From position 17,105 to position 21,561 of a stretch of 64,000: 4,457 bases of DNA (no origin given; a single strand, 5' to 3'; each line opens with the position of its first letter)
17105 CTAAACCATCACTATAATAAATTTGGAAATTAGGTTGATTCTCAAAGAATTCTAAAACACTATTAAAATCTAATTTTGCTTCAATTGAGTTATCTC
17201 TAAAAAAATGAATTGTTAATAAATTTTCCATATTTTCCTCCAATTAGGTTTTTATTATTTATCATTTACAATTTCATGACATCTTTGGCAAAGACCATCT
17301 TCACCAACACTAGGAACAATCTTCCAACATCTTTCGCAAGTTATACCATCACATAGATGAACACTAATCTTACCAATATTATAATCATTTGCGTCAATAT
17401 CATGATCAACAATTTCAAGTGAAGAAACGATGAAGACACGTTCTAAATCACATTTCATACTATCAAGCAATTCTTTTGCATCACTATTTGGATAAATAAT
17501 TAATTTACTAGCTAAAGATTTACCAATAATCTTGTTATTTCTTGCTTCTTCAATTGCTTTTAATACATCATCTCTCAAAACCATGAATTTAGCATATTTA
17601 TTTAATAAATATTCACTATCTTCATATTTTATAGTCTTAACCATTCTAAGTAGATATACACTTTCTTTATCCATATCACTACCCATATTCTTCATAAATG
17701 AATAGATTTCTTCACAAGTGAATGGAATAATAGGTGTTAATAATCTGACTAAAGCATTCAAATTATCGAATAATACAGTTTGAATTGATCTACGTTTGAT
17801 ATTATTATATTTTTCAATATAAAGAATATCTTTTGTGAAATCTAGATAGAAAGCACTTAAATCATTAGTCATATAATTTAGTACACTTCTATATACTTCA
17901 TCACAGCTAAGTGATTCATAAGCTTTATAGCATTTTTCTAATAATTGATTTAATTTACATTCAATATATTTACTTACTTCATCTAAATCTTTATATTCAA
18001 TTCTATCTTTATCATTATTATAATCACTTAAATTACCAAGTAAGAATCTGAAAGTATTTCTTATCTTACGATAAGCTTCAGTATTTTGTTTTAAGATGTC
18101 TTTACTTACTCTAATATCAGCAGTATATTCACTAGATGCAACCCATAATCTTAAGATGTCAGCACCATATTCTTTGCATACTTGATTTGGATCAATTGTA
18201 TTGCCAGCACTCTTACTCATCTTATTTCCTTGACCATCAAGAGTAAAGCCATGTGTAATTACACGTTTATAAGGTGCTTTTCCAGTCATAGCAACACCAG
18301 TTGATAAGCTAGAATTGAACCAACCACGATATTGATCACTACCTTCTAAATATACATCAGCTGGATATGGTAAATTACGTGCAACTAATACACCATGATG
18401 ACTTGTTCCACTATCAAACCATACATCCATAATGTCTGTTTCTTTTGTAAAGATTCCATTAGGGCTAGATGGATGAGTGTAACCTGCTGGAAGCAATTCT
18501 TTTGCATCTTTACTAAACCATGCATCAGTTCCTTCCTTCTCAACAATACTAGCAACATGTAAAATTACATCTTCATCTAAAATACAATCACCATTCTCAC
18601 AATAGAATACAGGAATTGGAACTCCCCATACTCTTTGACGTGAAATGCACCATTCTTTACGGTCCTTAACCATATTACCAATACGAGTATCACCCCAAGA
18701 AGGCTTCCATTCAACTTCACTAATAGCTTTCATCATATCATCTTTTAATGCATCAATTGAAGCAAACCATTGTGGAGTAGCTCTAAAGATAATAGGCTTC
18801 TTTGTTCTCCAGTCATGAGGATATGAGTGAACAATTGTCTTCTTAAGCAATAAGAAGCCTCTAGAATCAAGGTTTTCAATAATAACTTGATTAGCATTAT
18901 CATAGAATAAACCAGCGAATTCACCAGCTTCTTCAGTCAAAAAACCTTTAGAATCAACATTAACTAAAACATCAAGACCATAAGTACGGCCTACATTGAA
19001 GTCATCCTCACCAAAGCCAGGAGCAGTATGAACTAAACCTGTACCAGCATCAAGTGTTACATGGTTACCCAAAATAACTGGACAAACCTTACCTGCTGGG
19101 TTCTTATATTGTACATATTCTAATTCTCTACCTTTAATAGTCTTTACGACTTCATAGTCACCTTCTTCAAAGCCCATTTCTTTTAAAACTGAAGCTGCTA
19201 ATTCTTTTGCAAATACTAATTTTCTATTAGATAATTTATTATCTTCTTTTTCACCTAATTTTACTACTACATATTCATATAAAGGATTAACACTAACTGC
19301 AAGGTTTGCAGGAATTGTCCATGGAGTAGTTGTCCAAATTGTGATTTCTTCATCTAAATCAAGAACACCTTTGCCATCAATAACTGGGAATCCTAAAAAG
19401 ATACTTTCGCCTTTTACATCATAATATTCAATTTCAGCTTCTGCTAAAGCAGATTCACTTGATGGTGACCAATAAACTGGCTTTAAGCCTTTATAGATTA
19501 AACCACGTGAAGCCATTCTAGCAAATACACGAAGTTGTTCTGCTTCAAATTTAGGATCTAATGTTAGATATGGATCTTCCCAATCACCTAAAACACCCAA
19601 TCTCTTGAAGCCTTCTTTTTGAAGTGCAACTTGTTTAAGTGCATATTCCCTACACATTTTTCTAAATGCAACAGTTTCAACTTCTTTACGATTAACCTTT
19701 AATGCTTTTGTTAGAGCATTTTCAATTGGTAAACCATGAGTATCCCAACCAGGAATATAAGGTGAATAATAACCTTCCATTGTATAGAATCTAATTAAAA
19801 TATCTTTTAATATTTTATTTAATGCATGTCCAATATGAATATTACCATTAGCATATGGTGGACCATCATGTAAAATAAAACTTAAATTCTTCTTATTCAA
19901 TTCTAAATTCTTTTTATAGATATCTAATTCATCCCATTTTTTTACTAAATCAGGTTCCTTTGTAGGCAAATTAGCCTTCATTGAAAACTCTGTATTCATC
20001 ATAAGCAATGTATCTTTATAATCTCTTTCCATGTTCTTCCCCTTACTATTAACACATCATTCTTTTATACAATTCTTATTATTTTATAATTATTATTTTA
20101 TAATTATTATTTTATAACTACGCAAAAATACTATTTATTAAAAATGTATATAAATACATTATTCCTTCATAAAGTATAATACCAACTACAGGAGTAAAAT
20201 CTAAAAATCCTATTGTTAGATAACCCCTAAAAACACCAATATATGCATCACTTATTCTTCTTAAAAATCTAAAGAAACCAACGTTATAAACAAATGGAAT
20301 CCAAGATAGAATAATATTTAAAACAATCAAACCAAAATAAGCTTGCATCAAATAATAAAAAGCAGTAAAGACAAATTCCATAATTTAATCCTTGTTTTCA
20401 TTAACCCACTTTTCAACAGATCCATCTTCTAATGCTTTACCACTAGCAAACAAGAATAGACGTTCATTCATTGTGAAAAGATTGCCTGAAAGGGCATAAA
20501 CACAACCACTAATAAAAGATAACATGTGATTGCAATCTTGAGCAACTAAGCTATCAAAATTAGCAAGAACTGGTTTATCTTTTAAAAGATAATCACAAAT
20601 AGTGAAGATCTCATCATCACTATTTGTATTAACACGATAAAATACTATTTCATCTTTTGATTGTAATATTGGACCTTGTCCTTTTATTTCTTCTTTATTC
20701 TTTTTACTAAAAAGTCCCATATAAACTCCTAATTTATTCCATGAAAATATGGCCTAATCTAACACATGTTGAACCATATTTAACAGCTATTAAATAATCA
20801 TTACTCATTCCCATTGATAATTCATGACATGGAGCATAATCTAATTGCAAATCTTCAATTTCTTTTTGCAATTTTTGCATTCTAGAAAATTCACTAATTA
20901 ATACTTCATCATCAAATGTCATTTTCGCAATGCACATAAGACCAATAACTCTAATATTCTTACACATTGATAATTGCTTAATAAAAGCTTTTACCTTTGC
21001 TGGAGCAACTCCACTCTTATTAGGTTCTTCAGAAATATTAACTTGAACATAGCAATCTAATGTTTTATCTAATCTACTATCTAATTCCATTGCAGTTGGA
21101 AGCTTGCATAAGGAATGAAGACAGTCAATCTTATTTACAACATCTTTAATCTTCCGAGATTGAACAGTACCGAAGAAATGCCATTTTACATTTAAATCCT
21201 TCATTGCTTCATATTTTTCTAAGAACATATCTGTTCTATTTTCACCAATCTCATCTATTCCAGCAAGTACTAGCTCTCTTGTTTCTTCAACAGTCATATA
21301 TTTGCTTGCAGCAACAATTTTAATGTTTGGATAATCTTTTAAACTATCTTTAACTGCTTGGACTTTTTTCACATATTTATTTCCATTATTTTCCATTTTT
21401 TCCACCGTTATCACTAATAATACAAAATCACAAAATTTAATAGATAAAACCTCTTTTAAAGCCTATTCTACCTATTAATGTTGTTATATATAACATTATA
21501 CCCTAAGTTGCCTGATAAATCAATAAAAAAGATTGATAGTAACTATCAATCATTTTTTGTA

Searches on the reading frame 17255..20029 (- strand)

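Call 67: search_protein_families(library=pfam, proteins=[window:17255-20029:-], max_evalue=0.00001)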
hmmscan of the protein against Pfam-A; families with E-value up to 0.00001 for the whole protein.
window:17255-20029:- (924 aa): 4 families
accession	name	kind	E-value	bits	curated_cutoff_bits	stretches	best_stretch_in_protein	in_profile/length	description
PF00133.28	tRNA-synt_1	-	6.2e-148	493.4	22.7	1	28-642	2-414/414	tRNA synthetases class I (I, L, M and V)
PF08264.19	Anticodon_1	-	4.4e-27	95.2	25.1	1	687-843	2-146/148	Anticodon-binding domain of tRNA ligase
PF09334.17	tRNA-synt_1g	-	1e-23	84.2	20.1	1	58-201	8-136/391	tRNA synthetases class I (M)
PF01406.26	tRNA-synt_1e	-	4e-08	33.4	27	0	548-649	199-299/301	tRNA synthetases class I (C) catalytic domain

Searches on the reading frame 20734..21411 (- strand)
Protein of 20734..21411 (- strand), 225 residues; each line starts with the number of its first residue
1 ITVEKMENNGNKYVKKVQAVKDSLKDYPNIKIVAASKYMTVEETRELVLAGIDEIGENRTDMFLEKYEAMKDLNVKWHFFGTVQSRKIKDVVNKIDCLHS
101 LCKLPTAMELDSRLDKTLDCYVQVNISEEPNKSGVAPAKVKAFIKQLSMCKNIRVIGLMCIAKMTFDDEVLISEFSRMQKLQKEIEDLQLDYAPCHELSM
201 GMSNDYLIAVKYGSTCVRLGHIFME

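Call 67: search_protein_families(library=pfam, proteins=[window:20734-21411:-], max_evalue=0.00001)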
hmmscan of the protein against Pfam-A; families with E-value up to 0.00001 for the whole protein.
window:20734-21411:- (225 aa): 1 family
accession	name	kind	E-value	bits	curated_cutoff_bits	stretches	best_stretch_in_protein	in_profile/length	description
PF01168.26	Ala_racemase_N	-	4.6e-12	46.5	24.1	1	42-222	37-214/220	Alanine racemase, N-terminal domain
